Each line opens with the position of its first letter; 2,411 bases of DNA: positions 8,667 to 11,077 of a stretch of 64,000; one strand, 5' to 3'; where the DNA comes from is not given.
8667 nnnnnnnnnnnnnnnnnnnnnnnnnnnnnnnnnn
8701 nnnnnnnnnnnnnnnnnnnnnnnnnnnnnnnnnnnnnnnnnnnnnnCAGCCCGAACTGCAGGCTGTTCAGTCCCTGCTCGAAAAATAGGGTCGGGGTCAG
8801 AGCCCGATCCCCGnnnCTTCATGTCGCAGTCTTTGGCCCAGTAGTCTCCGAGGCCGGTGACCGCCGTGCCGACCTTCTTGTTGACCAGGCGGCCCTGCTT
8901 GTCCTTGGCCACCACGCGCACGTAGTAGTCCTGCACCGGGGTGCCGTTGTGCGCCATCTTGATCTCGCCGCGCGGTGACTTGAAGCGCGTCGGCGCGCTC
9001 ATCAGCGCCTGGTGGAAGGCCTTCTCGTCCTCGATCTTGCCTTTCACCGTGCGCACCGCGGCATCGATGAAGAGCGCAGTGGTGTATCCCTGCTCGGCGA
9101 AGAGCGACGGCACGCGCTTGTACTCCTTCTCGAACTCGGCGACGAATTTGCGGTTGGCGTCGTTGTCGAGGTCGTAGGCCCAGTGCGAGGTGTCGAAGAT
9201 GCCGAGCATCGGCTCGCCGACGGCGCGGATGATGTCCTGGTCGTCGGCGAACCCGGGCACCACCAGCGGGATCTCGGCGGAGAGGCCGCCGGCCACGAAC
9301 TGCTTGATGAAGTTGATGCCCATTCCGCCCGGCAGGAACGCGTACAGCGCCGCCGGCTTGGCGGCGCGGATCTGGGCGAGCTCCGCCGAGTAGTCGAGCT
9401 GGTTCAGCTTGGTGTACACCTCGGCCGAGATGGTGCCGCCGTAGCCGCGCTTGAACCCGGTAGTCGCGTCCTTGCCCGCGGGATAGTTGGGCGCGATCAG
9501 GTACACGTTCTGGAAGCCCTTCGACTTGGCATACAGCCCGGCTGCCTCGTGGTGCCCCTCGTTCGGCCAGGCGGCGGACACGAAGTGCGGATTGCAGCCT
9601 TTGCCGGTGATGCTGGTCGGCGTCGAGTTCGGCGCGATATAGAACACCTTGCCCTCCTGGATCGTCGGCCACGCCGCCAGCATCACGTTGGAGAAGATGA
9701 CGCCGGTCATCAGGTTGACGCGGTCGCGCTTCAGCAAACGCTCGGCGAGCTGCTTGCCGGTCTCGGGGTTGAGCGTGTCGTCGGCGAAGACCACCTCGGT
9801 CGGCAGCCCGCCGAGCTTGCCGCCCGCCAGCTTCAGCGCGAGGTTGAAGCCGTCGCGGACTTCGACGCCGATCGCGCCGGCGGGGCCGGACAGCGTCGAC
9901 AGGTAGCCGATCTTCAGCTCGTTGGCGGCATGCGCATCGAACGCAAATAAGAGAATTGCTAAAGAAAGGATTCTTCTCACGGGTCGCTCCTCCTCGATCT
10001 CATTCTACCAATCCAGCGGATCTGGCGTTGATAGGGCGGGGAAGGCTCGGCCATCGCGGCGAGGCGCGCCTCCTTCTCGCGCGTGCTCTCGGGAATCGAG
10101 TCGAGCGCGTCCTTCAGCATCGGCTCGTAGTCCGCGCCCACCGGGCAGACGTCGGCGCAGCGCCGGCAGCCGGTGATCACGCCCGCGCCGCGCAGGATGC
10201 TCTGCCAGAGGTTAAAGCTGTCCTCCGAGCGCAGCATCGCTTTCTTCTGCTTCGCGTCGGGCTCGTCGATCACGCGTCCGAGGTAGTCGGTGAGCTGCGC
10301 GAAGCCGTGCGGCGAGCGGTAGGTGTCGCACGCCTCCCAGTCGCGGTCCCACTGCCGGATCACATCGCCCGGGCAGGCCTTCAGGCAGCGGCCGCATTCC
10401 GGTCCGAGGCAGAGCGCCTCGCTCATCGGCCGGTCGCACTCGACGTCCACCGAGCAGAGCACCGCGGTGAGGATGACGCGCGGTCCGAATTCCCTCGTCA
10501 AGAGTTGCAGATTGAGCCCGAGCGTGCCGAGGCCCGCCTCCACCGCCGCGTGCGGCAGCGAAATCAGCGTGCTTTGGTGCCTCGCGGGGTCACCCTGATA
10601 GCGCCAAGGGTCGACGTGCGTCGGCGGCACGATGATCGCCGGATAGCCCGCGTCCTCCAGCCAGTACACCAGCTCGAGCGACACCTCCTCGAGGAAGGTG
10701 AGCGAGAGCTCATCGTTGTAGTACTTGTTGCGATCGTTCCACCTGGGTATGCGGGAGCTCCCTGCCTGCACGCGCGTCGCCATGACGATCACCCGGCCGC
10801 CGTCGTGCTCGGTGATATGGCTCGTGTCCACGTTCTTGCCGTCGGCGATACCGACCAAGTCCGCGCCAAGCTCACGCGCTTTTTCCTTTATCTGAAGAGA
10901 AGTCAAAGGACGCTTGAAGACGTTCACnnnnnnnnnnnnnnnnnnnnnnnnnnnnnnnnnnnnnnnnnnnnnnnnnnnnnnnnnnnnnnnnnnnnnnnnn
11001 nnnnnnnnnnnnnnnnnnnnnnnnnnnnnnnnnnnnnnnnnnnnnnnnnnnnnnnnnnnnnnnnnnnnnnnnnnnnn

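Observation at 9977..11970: Tandem QueG/RdhA-superfamily paralogs heading a transport/catabolic operon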

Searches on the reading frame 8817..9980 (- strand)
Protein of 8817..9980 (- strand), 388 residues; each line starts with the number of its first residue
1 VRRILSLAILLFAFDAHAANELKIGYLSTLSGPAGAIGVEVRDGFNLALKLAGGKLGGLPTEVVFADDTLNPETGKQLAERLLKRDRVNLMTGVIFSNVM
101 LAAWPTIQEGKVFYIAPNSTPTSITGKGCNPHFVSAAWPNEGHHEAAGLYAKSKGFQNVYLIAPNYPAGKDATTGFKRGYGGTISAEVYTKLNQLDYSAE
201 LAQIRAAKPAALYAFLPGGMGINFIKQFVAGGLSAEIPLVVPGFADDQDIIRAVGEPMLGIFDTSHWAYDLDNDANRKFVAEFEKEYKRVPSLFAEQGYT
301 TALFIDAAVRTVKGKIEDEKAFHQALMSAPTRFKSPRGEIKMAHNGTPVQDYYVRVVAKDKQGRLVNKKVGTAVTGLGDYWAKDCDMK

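Call 12: search_protein_families(library=pfam, proteins=[window:8817-9980:-], max_evalue=0.001)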
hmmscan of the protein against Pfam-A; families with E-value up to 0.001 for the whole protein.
window:8817-9980:- (388 aa): 2 families
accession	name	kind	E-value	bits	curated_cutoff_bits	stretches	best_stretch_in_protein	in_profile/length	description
PF13458.12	Peripla_BP_6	-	8.7e-71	239.8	31.7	1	22-360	2-341/343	Periplasmic binding protein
PF13433.12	Peripla_BP_5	-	1.1e-20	74.5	27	1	22-354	1-333/363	Periplasmic binding protein domain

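Call 30: search_protein_families(library=ncbifam, proteins=[window:8817-9980:-], max_evalue=0.00001)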
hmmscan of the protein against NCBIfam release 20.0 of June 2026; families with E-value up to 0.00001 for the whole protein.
window:8817-9980:- (388 aa): 3 families
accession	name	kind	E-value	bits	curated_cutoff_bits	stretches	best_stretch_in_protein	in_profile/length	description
TIGR03407.1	urea_ABC_UrtA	exception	4.8e-19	68.5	492.75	1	23-364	2-346/361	urea ABC transporter substrate-binding protein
TIGR03669.1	urea_ABC_arch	equivalog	7.2e-10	38.4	494.8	1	23-361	2-338/375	urea ABC transporter substrate-binding protein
NF011933.0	PRK15404.1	subfamily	7.4e-09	35.1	477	1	6-346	11-348/370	high-affinity branched-chain amino acid ABC transporter substrate-binding protein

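Call 47: search_solved_structures(query=window:8817-9980:-, max_evalue=1e-10)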
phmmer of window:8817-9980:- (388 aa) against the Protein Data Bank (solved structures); distinct sequences matched with E-value up to 1e-10: 14.
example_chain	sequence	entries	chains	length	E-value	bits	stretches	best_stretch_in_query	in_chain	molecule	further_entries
4evq_A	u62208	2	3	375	7.3e-47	163.3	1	19-367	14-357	Putative ABC transporter subunit, substrate-binding component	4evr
4ey3_A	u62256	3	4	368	5.8e-39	137.3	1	18-367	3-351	Twin-arginine translocation pathway signal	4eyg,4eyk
4evs_A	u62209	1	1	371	1.5e-35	126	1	19-372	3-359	PUTATIVE ABC TRANSPORTER SUBUNIT, SUBSTRATE-BINDING COMPONENT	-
4f06_A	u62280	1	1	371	3.8e-35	124.8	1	19-372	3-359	Extracellular ligand-binding receptor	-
4zpj_A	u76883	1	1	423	4e-32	114.8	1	19-342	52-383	Extracellular ligand-binding receptor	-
8tg1_A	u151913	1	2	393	1.3e-19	73.7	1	20-342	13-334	Extracellular ligand-binding receptor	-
3i09_A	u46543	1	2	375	2.5e-18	69.4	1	19-362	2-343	Periplasmic branched-chain amino acid-binding protein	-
3i45_A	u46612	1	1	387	2.3e-17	66.2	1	22-341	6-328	Twin-arginine translocation pathway signal protein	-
7s6e_A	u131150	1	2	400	2.1e-13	53.2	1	61-367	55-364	Urea ABC transporter, periplasmic urea-binding protein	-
8hic_A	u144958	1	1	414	3e-12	49.4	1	63-371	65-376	Putative urea ABC transporter, substrate binding protein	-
3n0w_A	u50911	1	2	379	7.8e-12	48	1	24-323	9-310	ABC branched chain amino acid family transporter, periplasmic ligand binding protein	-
3nnd_B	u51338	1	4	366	9.2e-12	47.8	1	19-341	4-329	Possible substrate binding protein of ABC transporter system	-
3td9_A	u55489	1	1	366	1.4e-11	47.2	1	17-358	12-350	Branched chain amino acid ABC transporter, periplasmic amino acid-binding protein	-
3n0x_A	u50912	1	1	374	1.5e-11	47.1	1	19-341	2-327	Possible substrate binding protein of ABC transporter system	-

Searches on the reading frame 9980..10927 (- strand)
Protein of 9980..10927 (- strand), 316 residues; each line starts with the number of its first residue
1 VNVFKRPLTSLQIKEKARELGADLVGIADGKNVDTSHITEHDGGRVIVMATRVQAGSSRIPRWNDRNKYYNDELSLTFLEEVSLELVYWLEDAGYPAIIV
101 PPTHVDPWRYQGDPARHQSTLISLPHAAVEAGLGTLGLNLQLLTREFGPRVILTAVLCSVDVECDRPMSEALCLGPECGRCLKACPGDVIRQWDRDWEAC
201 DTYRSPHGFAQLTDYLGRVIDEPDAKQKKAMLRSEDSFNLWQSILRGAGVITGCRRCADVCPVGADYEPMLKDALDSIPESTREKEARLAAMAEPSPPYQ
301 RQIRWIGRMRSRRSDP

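Call 6: search_protein_families(library=pfam, proteins=[window:9980-10927:-], max_evalue=1)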
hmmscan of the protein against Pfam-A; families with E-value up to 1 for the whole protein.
window:9980-10927:- (316 aa): 15 families
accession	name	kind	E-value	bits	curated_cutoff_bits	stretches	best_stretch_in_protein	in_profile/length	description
PF13484.11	Fer4_16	-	1.9e-07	32.2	30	2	177-263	4-65/66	4Fe-4S double cluster binding domain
PF00037.32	Fer4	-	1.8e-06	28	21.1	2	252-265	9-22/24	4Fe-4S binding domain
PF13237.11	Fer4_10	-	7.1e-06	26.3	25.5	2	252-270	10-30/53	4Fe-4S dicluster domain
PF12837.12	Fer4_6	-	2.4e-05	24.5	25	2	169-190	5-24/24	4Fe-4S binding domain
PF12838.12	Fer4_7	-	8.3e-05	23.4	27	1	177-265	4-52/52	4Fe-4S dicluster domain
PF25160.1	LdpA_Fe-S-bd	-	0.00027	21.1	27.6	2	168-192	23-45/49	LdpA Fe-S cluster-binding domain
PF12798.12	Fer4_3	-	0.00034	21.7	27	1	252-265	2-15/15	4Fe-4S binding domain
PF13183.11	Fer4_8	-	0.001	20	27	1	177-264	7-67/68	4Fe-4S dicluster domain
PF13187.11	Fer4_9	-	0.002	18.5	27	1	252-266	3-17/52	4Fe-4S dicluster domain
PF14697.11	Fer4_21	-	0.0031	18.1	35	1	252-263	42-53/59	4Fe-4S dicluster domain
PF12800.12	Fer4_4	-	0.014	16.2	24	1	252-264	5-17/17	4Fe-4S binding domain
PF12797.12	Fer4_2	-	0.015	15.7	24.5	1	252-263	11-22/22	4Fe-4S binding domain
PF17179.9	Fer4_22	-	0.016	16.5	27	0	228-264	59-94/95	4Fe-4S dicluster domain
PF13534.11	Fer4_17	-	0.69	10.9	22.2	0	253-268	4-19/61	4Fe-4S dicluster domain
PF13746.11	Fer4_18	-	0.94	10.1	27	0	246-267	56-77/114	4Fe-4S dicluster domain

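Call 7: search_protein_families(library=ncbifam, proteins=[window:9980-10927:-], max_evalue=1)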
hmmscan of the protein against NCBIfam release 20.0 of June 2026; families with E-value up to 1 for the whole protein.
window:9980-10927:- (316 aa): 26 families (the best 25 are shown)
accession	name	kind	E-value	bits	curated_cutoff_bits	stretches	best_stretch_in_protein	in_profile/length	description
TIGR00276.1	TIGR00276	equivalog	2.5e-10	39.9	200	1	128-192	137-198/337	tRNA epoxyqueuosine(34) reductase QueG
TIGR02486.1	RDH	subfamily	7.3e-09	35.9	160.35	1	112-201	141-234/314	reductive dehalogenase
TIGR02936.1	fdxN_nitrog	equivalog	0.00022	21.3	80.55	1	169-191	19-39/91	ferredoxin III, nif-specific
NF004914.0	PRK06273.1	equivalog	0.0062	16.3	163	0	154-191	34-69/167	ferredoxin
TIGR01944.1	rnfB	subfamily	0.0084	15.7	68.7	0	251-265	115-129/190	RnfABCDGE type electron transport complex subunit B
TIGR02512.1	FeFe_hydrog_A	subfamily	0.016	14.1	405.95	1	160-195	39-72/375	[FeFe] hydrogenase, group A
NF009410.0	PRK12771.1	subfamily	0.016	13.8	516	0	160-194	501-533/566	NAD(P)-binding protein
TIGR01971.1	NuoI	subfamily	0.028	14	113.05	0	253-265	85-97/121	NADH-quinone oxidoreductase, chain I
NF040864.1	HgcB_ferredoxin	equivalog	0.03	14.1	99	0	172-194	15-35/93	mercury methylation ferredoxin HgcB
NF006221.0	PRK08348.1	subfamily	0.033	13.9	124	0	251-265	46-60/136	NADH-plastoquinone oxidoreductase subunit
NF047442.1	SaltregLepto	equivalog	0.043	13.6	220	1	13-49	69-103/140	LA_1841 family salt-regulated protein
NF040763.1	FeFe_hydrog_A6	exception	0.045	12.1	765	0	160-195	177-210/571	NADH-dependent [FeFe] hydrogenase, group A6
NF006446.0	PRK08764.1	equivalog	0.066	13.1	220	0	170-190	85-103/139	Rnf electron transport complex subunit RnfB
NF003475.0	PRK05113.1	equivalog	0.068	13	203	0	169-190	111-130/190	electron transport complex subunit RsxB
TIGR00384.1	dhsB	subfamily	0.09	12.2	88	1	177-266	144-213/222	succinate dehydrogenase and fumarate reductase iron-sulfur protein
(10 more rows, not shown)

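Call 14: search_solved_structures(query=window:9980-10927:-, max_evalue=1, show_alignments=2)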
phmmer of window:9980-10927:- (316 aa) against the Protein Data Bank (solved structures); distinct sequences matched with E-value up to 1: 7.
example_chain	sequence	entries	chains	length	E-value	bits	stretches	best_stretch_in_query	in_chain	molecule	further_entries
8q4h_A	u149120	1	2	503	2.7e-07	33.5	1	119-192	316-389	Tetrachloroethene reductive dehalogenase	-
4uqu_A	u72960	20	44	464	8.1e-06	28.7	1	127-204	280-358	TETRACHLOROETHENE REDUCTIVE DEHALOGENASE CATALYTIC SUBUNIT PCEA | TETRACHLOROETHENE REDUCTIVE DEHALOGENASE CATALYTIC SUBUNIT | Tetrachloroethene reductive dehal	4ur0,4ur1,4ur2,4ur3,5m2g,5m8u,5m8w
5d08_A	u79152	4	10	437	0.00057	22.6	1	127-201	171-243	Epoxyqueuosine reductase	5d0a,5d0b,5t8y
5d6s_A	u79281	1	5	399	0.0031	20.2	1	127-189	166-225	Epoxyqueuosine reductase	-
9g03_E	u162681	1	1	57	0.14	14.7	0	177-197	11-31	Ferredoxin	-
7qv7_D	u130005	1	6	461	0.56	12.8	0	250-265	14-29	Hydrogen dependent carbon dioxide reductase subunit HydA2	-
4ras_A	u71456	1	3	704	0.91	12.1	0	121-194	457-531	Oxidoreductase, NAD-binding/iron-sulfur cluster-binding protein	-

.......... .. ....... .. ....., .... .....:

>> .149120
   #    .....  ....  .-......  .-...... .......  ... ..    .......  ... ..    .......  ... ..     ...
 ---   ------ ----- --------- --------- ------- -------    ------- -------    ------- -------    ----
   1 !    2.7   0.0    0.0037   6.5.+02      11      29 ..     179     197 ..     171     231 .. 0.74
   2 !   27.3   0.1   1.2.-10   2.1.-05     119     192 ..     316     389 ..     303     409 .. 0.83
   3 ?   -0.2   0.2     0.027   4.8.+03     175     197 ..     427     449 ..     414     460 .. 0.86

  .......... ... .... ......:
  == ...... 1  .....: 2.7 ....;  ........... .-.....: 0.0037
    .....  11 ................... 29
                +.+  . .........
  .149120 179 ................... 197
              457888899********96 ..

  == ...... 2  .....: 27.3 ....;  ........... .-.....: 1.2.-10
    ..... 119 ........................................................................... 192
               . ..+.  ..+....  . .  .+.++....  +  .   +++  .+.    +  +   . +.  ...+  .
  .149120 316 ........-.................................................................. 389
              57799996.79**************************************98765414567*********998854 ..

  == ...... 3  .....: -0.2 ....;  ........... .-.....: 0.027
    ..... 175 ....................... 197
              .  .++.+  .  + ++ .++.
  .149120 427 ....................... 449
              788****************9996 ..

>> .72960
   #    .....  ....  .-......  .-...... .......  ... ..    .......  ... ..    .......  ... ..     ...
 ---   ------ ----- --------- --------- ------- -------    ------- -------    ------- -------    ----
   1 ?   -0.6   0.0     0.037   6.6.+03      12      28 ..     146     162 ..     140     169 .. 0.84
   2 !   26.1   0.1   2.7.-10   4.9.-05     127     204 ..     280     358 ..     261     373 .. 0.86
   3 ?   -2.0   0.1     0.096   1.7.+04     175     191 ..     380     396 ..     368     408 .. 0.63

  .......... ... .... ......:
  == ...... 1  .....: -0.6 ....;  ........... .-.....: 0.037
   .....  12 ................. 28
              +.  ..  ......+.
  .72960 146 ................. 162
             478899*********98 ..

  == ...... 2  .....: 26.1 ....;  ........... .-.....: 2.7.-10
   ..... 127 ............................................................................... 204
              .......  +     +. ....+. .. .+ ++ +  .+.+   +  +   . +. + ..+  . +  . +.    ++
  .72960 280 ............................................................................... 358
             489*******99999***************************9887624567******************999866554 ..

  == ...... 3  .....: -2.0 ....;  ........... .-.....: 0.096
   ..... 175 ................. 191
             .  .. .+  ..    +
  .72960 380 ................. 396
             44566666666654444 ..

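Call 17: find_homologous_proteins(query=window:9980-10927:-)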
Query window:9980-10927:- (316 aa): 2722 proteins with E <= 0.001 among 5467 candidates; the best 120 are listed.
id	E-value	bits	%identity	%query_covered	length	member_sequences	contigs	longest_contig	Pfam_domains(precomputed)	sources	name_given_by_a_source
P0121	2.3e-196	670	89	100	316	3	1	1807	PF00037.33,PF13484.12,PF13237.12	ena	-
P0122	2.6e-196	670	89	100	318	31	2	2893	PF00037.33,PF13484.12,PF13237.12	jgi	jgi:epoxyqueuosine reductase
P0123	5.8e-196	668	89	100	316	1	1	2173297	PF00037.33,PF13484.12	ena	-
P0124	6.9e-196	668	89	100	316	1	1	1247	PF00037.33,PF13484.12,PF13237.12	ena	-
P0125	4.6e-195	665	89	100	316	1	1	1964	PF00037.33,PF13484.12,PF13237.12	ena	-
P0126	1.2e-194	664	89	100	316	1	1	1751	PF00037.33,PF13484.12,PF13237.12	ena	-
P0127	3.0e-194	663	88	100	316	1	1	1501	PF00037.33,PF13484.12,PF13237.12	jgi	-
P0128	4.2e-194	662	88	100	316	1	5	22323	PF00037.33,PF13484.12,PF13237.12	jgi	jgi:epoxyqueuosine reductase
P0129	1.1e-193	661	88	100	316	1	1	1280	PF00037.33,PF13484.12,PF13237.12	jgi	jgi:epoxyqueuosine reductase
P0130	1.4e-193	661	89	100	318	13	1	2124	PF00037.33,PF13484.12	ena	-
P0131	4.8e-193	659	89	100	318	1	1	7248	PF00037.33,PF13484.12,PF13237.12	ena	-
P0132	5.6e-193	659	88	100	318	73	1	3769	PF00037.33,PF13484.12,PF13237.12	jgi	-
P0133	6.9e-193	658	89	97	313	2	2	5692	PF00037.33,PF13484.12,PF13237.12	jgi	jgi:epoxyqueuosine reductase QueG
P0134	8.2e-193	658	89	100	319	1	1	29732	PF12837.13,PF00037.33,PF13484.12,PF13237.12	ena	-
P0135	9.5e-193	658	88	100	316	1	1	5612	PF00037.33,PF13484.12,PF13237.12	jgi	jgi:epoxyqueuosine reductase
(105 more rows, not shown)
